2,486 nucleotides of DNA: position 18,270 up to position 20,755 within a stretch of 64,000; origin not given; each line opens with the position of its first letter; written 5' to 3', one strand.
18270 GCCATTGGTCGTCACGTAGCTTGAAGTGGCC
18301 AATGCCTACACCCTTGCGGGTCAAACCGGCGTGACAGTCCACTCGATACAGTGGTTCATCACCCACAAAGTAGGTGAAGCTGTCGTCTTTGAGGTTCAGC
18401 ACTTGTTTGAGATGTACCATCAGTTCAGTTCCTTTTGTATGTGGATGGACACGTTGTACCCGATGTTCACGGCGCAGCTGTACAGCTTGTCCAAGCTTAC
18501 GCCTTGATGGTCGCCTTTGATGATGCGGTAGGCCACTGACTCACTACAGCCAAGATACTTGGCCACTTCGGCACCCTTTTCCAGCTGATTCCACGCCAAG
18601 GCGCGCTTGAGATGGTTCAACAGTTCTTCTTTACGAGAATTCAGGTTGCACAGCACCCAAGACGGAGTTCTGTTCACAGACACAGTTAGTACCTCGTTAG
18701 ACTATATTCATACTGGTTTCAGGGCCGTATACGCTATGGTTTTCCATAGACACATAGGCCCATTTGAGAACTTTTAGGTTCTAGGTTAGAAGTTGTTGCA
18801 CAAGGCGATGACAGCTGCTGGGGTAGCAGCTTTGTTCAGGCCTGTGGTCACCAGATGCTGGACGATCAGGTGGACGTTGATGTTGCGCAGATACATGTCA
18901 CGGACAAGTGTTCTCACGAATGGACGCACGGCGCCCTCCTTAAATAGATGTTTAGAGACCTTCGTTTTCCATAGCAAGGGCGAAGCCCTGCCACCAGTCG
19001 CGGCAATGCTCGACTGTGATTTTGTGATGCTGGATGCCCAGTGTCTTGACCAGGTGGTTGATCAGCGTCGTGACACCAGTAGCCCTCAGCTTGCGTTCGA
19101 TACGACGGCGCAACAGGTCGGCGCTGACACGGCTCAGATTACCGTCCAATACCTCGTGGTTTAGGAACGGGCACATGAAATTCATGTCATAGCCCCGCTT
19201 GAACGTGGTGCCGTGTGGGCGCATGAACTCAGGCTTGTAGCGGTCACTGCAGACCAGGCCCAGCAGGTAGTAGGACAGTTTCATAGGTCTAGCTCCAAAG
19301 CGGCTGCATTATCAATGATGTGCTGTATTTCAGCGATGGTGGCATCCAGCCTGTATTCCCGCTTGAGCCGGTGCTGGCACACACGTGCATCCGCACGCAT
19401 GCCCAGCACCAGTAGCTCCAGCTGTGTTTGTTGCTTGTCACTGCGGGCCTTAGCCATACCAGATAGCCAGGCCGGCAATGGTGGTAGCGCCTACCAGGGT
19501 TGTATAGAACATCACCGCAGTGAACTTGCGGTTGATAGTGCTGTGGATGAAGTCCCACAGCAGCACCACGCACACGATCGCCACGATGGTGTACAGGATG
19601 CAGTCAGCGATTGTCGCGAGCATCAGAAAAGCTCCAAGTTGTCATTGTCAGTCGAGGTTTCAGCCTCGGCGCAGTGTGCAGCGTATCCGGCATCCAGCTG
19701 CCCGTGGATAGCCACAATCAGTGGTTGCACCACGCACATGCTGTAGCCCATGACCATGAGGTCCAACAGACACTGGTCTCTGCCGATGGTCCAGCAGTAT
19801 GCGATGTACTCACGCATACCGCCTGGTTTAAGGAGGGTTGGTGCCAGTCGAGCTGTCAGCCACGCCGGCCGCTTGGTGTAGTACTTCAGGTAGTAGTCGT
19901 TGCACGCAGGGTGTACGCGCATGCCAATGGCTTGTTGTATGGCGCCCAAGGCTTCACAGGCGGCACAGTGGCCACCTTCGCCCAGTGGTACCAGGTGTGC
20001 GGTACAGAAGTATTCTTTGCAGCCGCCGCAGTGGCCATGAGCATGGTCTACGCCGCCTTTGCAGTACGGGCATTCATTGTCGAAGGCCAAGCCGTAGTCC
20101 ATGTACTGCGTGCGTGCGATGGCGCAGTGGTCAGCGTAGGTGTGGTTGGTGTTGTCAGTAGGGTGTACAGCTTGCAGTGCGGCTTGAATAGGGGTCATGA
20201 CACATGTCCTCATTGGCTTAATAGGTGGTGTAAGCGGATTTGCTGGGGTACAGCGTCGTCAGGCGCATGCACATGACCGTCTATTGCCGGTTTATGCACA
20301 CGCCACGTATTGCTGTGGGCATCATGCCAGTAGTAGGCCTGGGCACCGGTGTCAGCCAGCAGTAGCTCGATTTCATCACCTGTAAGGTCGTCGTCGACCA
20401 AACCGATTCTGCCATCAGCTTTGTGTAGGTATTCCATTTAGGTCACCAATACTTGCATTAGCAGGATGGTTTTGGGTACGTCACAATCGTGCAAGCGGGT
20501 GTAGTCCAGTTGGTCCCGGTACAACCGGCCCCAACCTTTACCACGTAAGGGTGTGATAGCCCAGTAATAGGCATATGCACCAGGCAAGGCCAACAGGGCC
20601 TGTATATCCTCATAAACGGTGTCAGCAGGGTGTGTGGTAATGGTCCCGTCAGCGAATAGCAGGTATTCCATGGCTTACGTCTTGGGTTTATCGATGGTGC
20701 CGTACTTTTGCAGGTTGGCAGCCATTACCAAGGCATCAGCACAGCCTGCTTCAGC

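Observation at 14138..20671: Family of at least nine paralogous small early proteins sharing a C-terminal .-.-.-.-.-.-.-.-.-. helix motif (three read QLxLxL)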

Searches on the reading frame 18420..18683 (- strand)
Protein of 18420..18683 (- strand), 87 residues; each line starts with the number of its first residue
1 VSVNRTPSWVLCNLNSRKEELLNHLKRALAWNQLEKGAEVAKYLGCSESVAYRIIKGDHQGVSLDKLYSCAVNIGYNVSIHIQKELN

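Call 54: search_protein_families(library=pfam, proteins=[window:18420-18683:-], max_evalue=0.01)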
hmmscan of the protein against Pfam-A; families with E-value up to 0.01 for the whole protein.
window:18420-18683:- (87 aa): 3 families
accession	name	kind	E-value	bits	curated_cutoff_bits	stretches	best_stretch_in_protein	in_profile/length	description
PF13744.12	HTH_37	-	1.8e-05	24.9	27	1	18-83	16-80/80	Helix-turn-helix domain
PF13384.12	HTH_23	-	0.0043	17.3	24.6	1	35-56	18-39/50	Homeodomain-like domain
PF12728.13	HTH_17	-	0.0063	17.2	27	0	38-56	5-23/51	Helix-turn-helix domain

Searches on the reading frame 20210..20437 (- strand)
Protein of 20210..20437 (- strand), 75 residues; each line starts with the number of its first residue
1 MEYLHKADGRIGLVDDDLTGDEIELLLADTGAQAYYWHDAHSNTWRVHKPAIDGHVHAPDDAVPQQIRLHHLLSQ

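Call 6: search_protein_families(library=pfam, max_evalue=1, proteins=[window:20210-20437:-])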
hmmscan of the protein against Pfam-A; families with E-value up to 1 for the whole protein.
window:20210-20437:- (75 aa): 0 families

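Call 7: search_protein_families(library=phrogs, max_evalue=1, proteins=[window:20210-20437:-])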
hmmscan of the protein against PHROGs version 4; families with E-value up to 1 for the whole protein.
window:20210-20437:- (75 aa): 0 families

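Call 41: predict_structure(alignment_id=A4)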
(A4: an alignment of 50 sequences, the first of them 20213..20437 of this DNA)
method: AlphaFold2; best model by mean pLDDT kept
length: 75 residues; sequences in the alignment: 50
mean_pLDDT: 83.6   pTM: 0.70
mean pLDDT of the five models: 83.6, 77.2, 76.8, 76.0, 68.8
residues with pLDDT >= 90: 18; 70-90: 56; 50-70: 1; < 50: 0
segments of 3 or more residues with pLDDT < 50: none
pLDDT, mean of each block of 10 residues (from residue 1): 76 74 81 88 90 87 89 85
secondary structure, 60 per line:
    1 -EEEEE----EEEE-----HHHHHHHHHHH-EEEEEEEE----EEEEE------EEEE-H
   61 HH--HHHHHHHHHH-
elements in order: E2-6 E11-14 H20-30 E32-39 E44-48 E55-58 H65-74

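Call 43: search_protein_representatives(alignment_id=A4)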
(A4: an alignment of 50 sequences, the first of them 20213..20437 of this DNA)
Query: 50 sequences, 94 profile positions. Proteins with E-value up to 0.001 (for the whole library): 23; up to 1e-10: 5; up to 1e-30: 0. The best 23 are listed.
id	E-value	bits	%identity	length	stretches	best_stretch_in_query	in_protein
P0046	9.1e-19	83.8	-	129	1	1-93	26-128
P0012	4.8e-14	68.6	-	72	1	1-93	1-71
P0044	3.1e-13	66.1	-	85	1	18-92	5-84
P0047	1.2e-12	64.2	-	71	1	1-93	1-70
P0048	2.7e-12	63.0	-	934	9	33-82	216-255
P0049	2.3e-10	56.8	-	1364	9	51-84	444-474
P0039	6.6e-10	55.4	-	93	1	17-93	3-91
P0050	1.5e-09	54.2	-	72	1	1-93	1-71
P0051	3.9e-09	52.9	-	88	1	11-93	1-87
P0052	3.3e-08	49.9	-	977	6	51-84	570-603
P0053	3.4e-08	49.9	-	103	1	17-92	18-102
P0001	1.6e-07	47.7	-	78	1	16-93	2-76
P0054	3.3e-07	46.7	-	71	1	1-93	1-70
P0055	3.6e-07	46.6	-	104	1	1-59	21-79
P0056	1.6e-06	44.6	-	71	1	1-93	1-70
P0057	1.8e-06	44.4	-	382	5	19-75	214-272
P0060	2.5e-05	40.7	-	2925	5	54-87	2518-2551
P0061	3.8e-05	40.1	-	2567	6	18-84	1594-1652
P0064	3.7e-04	37.0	-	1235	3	43-92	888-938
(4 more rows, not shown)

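Call 44: search_protein_families(library=pfam, proteins=[P0048, P0049, P0052, P0057, P0064, P0046, P0055], max_evalue=0.01)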
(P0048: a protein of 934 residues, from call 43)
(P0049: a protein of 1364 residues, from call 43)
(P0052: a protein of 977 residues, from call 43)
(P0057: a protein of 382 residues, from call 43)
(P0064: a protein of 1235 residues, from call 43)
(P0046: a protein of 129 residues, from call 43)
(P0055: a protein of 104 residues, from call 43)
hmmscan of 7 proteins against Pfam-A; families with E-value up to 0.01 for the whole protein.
P0048 (934 aa): 9 families
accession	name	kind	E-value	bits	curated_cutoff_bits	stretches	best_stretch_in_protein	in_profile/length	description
PF22997.1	CHS4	-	1.3e-14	54.7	27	0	253-283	6-36/81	Chitin synthase 4-like domain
PF19280.4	CERK_C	-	1.6e-12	47.9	33.5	0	520-601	141-218/227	Ceramide kinase C-terminal domain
PF06518.16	DUF1104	-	1.9e-12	47.8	25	0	703-728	1-26/92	Protein of unknown function (DUF1104)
PF23669.1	WH_MCM2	-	1.6e-10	41.5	27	0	265-279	45-59/75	DNA replication licensing factor MCM2-like, winged-helix domain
PF07733.18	DNA_pol3_alpha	-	2.2e-09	37.7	23.9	0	244-301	199-256/260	Bacterial DNA polymerase III alpha NTPase domain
PF07603.17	Lcl_C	-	1.9e-07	31.8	34.9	1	838-932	23-117/117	Lcl C-terminal domain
PF09077.16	Phage-MuB_C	-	1e-06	29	25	0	181-203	12-34/78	Mu B transposition protein, C terminal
PF20310.4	HTH_Tnp_2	-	0.0012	19.1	23.8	0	716-759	82-125/131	Transposon related HTH domain protein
PF03442.20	CBM_X2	-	0.0088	16.5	28.9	0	263-294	46-77/83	Carbohydrate binding domain X2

P0049 (1364 aa): 7 families
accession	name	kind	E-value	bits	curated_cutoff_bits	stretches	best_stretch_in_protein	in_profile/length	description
PF06755.17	CbtA_toxin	-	2.9e-10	40.6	25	0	216-271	52-106/112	CbtA_toxin of type IV toxin-antitoxin system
PF17053.10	GEP5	-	1.4e-09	38.7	36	0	887-933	59-105/221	Genetic interactor of prohibitin 5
PF11301.13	DUF3103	-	2.7e-09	36.9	25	0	1257-1323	239-308/351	Protein of unknown function (DUF3103)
PF22639.1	Gp18_dom_I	-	6.1e-08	33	27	0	395-432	7-44/93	Tail sheath protein Gp18-like domain I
PF19041.5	CBP30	-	8.2e-08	32.4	27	0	712-756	145-189/299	Nuclear cap binding complex subunit CBP30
PF07443.18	HARP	-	1.9e-07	31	25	0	551-574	21-44/55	HepA-related protein (HARP)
PF00536.37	SAM_1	-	6.4e-07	30.1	23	0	537-571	4-38/64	SAM domain (Sterile alpha motif)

P0052 (977 aa): 3 families
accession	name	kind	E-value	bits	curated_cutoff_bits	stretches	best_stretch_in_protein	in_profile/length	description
PF24148.1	ApeC_platyh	-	1.2e-14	55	27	0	586-632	9-55/182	ApeC, platyhelminthes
PF07654.21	C1-set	-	8.9e-09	36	21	0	490-527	45-82/86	Immunoglobulin C1-set domain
PF10831.14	DUF2556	-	8.8e-05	22.9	27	0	35-57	15-37/53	Protein of unknown function (DUF2556)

P0057 (382 aa): 1 family
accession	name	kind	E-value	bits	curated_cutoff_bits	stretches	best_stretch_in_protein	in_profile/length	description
PF00253.27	Ribosomal_S14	-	2.3e-05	24.5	27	0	28-46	27-45/54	Ribosomal protein S14p/S29e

P0064 (1235 aa): 2 families
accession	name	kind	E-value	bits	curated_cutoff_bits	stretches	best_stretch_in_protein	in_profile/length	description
PF04151.21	PPC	-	7.1e-39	133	25.9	6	551-617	1-68/70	Bacterial pre-peptidase C-terminal domain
PF19077.6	Big_13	-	1.9e-06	28.7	27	1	1032-1092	38-100/102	Bacterial Ig-like domain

P0046 (129 aa): 0 families

P0055 (104 aa): 0 families

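Call 51: fold_search(model_id=the predicted structure, library=viral)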
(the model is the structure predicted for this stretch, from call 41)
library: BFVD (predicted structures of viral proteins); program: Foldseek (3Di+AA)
matches with E <= 10: 822; with E <= 0.001: 2
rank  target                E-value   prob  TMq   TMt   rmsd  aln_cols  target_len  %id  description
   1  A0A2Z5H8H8            4.4e-05  1.00  0.84  0.81   1.9        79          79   23  Uncharacterized protein [Pseudomonas phage phCDa]
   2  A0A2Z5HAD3            6.0e-04  1.00  0.75  0.75   3.1        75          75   33  Uncharacterized protein [Pseudomonas phage phCDa]
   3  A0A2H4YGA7            2.9e-02  0.84  0.43  0.31   9.5        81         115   14  Uncharacterized protein [Citrobacter phage CF1 ERZ-2017]
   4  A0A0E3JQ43            7.8e-02  0.41  0.37  0.25  13.6        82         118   13  Uncharacterized protein [Bacillus phage Stahl]
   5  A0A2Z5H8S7            8.9e-02  0.98  0.67  0.58   5.7        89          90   16  Uncharacterized protein [Pseudomonas phage phCDa]
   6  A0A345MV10            1.2e-01  0.28  0.32  0.24  13.1       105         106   10  (no name in the UniProt tables at hand)
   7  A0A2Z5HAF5            1.5e-01  0.98  0.64  0.66   3.1        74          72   12  Uncharacterized protein [Pseudomonas phage phCDa]
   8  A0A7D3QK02            1.7e-01  0.72  0.49  0.20   5.9        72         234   10  (no name in the UniProt tables at hand)
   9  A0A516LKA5            1.7e-01  0.35  0.35  0.35   7.8        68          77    9  (no name in the UniProt tables at hand)
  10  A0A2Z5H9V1            1.8e-01  0.99  0.67  0.71   3.8        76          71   12  Uncharacterized protein [Pseudomonas phage phCDa]
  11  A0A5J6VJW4            2.0e-01  0.75  0.50  0.26   5.0        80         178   14  Uncharacterized protein [Megaviridae environmental sample]
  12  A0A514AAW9            2.0e-01  0.63  0.38  0.44   5.3        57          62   14  (no name in the UniProt tables at hand)
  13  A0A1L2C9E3            2.1e-01  0.94  0.63  0.59   4.2        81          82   14  Uncharacterized protein [Pseudomonas phage ZC08]
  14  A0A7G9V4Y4            2.1e-01  0.41  0.39  0.39  11.6        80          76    9  (no name in the UniProt tables at hand)
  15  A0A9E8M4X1            2.1e-01  0.25  0.30  0.26  11.0        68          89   20  (no name in the UniProt tables at hand)
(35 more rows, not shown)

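Call 81: search_solved_structures(query=A4, max_evalue=10)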
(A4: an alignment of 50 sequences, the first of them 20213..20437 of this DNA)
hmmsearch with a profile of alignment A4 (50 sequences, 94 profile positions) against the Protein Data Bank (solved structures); distinct sequences matched with E-value up to 10: 2.
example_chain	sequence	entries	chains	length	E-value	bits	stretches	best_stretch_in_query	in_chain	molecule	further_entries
7wmp_a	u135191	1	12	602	0.19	15.4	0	10-66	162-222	Portal protein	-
3lb9_A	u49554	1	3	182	5.5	10.7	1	38-71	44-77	Endo-1,4-beta-xylanase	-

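Call 83: search_protein_families(library=phrogs, alignment_id=A4, max_evalue=0.001)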
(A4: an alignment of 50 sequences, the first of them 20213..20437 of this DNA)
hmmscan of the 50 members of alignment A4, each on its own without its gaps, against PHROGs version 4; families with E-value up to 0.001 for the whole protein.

A. member 1, window:20213-20437:- (75 aa): 0 families

B. families by the number of members that match (of 50 scanned): 0 families

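Call 84: search_protein_families(library=ncbifam, alignment_id=A4, max_evalue=0.01)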
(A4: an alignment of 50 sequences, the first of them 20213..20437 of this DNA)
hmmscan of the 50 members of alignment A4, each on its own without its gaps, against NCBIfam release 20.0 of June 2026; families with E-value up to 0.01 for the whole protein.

A. member 1, window:20213-20437:- (75 aa): 0 families

B. families by the number of members that match (of 50 scanned): 0 families

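Call 85: search_dna_similar(query=window:20213-20437:-, collection=phages, mode=protein, max_evalue=1, max_rows=30)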
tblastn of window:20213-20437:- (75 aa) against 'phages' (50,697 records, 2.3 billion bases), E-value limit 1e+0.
Records with a match: 2; places in all: 4; records where one place covers at least 80% of the query: 2.
Best place of each record, by identity: <60% 2.
By first word of the organism name: Pseudomonas 2.
By host as written in the record: Pseudomonas fluorescens CS1 2.
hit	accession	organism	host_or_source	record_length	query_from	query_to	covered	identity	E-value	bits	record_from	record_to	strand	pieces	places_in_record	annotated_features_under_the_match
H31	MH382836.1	Pseudomonas phage phCDa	Pseudomonas fluorescens CS1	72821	1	73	97%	32.4%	8e-1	32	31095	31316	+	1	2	hypothetical protein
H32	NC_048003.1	Pseudomonas phage phCDa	Pseudomonas fluorescens CS1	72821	1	73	97%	32.4%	8e-1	32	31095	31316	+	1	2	hypothetical protein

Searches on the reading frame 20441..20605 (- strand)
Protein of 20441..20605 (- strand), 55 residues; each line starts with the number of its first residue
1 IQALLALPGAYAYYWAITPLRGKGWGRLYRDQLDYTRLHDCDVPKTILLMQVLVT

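Call 17: find_homologous_proteins(query=A1, max_evalue=0.001)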
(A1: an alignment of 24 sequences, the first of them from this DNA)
Query A1 (24 sequences) (48 aa, profile of the alignment): 4 proteins with E <= 0.001 among 21 candidates.
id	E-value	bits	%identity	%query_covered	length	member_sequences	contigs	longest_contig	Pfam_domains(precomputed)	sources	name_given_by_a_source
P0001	9.7e-7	47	42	25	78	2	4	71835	-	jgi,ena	-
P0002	1.6e-6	46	100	100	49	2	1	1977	-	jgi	-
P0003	4.7e-6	44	100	100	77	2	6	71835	-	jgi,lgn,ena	-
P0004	1.7e-5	43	-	-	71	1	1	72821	-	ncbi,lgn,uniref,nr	ncbi:hypothetical protein HOT57_gp43 [Pseudomonas phage phCDa]|uniref:Uncharacterized protein n=1 Ta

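Call 28: find_homologous_proteins(query=A2, max_evalue=10)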
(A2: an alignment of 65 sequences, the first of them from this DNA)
Query A2 (65 sequences) (55 aa, profile of the alignment): 44 proteins with E <= 10 among 86 candidates.
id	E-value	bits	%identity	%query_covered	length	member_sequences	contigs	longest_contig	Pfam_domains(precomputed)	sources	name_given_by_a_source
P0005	4.5e-8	50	17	65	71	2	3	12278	-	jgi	jgi:hypothetical protein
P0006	8.7e-7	46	22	65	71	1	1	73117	-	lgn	-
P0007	1.2e-6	46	-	-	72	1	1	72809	-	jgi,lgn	jgi:hypothetical protein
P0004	1.2e-6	46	-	-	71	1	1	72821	-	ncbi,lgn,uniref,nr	ncbi:hypothetical protein HOT57_gp43 [Pseudomonas phage phCDa]|uniref:Uncharacterized protein n=1 Ta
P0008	2.0e-6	45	18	62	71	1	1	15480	-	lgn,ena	-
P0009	3.2e-6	45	-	-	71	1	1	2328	-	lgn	-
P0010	3.6e-6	44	-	-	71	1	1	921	-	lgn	-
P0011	4.6e-6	44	-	-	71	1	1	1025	-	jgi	jgi:hypothetical protein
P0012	6.1e-6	44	-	-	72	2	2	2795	-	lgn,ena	-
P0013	7.8e-6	43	20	64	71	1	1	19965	-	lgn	-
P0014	8.3e-6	43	-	-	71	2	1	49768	-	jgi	jgi:hypothetical protein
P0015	8.6e-6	43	-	-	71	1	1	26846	-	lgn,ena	-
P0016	1.1e-5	43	-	-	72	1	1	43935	-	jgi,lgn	jgi:hypothetical protein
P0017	1.2e-5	43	-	-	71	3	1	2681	-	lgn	-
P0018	1.7e-5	42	32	42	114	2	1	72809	-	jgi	jgi:hypothetical protein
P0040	3.4e-1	28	72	100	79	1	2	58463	-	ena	-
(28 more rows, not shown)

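Call 32: find_encoding_contigs(protein=P0040, flank=10000, max_places=3)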
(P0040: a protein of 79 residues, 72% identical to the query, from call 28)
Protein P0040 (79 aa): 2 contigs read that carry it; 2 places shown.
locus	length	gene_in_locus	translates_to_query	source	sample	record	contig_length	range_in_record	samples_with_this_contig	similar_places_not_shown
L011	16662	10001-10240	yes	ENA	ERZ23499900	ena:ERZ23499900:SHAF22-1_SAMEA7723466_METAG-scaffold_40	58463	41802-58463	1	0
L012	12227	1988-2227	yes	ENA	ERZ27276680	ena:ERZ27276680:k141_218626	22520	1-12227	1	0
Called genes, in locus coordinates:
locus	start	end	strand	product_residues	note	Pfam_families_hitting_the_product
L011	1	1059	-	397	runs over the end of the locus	PF25209:Phage_capsid_4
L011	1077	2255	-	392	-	-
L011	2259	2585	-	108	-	-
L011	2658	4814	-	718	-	PF23899:SU10_portal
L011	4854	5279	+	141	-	PF00692:dUTPase, PF22769:DCD (weak)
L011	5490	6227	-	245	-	-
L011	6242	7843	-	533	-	-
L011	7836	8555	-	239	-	-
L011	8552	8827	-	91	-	-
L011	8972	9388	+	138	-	-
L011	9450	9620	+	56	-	-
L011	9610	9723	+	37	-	-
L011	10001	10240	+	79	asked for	-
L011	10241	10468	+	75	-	-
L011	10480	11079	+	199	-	-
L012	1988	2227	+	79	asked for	-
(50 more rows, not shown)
